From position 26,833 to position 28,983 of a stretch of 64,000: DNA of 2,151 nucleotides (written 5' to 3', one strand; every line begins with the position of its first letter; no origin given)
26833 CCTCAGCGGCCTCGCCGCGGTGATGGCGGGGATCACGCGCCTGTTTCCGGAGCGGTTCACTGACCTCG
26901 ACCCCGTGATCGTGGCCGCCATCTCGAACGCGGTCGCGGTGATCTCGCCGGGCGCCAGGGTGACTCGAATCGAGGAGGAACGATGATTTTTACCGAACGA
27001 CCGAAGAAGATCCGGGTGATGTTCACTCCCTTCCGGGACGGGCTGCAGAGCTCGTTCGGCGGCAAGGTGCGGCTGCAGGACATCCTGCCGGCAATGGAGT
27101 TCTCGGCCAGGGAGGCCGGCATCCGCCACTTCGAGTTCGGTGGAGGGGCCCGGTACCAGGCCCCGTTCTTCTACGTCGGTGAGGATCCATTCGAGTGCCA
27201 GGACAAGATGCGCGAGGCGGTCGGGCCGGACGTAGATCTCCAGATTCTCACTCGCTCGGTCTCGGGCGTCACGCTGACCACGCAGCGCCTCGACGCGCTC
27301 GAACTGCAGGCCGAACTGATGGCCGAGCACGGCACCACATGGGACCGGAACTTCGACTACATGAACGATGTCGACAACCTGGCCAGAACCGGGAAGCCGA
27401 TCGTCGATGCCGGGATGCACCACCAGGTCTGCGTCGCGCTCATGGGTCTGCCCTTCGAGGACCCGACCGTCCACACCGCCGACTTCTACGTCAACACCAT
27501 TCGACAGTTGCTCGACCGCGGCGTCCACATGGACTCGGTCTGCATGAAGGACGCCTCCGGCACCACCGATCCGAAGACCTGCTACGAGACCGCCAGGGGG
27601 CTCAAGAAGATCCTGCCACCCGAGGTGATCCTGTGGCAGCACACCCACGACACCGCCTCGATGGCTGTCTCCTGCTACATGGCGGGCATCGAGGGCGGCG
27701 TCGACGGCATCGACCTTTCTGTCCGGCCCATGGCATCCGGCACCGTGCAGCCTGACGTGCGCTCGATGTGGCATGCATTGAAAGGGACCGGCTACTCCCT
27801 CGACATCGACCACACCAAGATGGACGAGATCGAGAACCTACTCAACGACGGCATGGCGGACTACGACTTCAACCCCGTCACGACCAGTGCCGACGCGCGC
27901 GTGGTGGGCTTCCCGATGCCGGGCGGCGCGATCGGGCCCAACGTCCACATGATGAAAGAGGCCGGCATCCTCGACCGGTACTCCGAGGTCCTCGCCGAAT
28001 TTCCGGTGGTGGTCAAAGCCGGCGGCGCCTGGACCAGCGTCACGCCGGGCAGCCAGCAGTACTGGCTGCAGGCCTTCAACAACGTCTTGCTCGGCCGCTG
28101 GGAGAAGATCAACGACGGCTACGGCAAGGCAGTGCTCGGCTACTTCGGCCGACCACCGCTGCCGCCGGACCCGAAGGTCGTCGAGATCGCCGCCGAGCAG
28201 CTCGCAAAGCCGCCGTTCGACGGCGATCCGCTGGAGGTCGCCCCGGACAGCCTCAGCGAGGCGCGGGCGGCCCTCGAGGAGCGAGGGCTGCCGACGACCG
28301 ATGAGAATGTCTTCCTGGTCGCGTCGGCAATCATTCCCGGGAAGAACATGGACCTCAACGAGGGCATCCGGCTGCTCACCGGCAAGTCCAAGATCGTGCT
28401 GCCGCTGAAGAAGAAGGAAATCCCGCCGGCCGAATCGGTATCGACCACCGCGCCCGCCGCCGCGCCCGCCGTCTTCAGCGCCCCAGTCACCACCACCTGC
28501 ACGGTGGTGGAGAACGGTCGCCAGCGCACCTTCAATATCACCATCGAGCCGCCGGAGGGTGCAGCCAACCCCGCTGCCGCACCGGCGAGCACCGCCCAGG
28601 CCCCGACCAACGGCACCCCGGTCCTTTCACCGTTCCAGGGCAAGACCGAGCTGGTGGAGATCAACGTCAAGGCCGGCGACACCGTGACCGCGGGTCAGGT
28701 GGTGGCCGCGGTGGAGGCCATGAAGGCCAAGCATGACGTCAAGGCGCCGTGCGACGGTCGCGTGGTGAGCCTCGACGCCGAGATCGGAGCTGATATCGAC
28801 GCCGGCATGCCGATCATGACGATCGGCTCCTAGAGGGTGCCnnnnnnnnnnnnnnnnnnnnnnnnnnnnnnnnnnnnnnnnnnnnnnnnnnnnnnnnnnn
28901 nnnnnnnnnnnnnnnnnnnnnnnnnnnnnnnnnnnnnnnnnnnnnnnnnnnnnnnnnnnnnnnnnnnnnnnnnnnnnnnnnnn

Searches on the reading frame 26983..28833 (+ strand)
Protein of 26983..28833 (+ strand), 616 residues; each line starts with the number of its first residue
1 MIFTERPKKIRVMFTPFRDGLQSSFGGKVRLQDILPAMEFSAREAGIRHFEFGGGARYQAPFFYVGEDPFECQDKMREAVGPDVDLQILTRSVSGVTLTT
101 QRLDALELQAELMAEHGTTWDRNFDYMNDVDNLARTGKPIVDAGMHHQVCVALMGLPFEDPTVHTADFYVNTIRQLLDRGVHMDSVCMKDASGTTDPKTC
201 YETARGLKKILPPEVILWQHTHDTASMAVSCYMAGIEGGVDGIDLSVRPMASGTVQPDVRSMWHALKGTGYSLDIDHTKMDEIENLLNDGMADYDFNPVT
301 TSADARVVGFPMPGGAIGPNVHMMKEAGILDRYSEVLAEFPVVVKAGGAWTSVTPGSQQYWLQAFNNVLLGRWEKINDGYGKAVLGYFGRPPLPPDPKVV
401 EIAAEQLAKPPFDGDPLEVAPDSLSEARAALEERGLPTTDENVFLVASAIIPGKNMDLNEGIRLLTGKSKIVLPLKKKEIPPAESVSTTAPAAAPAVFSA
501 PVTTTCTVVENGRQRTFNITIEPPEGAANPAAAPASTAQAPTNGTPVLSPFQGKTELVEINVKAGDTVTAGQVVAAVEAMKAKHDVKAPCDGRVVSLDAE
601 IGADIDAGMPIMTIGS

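Call 56: search_protein_families(library=pfam, proteins=[window:26983-28833:+], max_evalue=0.001)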
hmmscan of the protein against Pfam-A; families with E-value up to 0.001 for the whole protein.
window:26983-28833:+ (616 aa): 6 families
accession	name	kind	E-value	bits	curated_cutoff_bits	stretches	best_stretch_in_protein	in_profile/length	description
PF02436.23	PYC_OADA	-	4.8e-23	82.4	27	1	310-447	4-151/201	Conserved carboxylase domain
PF00364.28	Biotin_lipoyl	-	3e-15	56.2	22.1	1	550-614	6-73/73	Biotin-requiring enzyme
PF00682.25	HMGL-like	-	2.4e-09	37.4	29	1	185-286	158-259/260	HMGL-like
PF13437.12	HlyD_3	-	5.9e-05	24.2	22.2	0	586-614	2-30/106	HlyD family secretion protein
PF13375.12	RnfC_N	-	0.00081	19.8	25.6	0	521-599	7-82/101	RnfC Barrel sandwich hybrid domain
PF01597.25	GCV_H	-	0.00098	19.5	22.2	0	557-600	33-77/122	Glycine cleavage H-protein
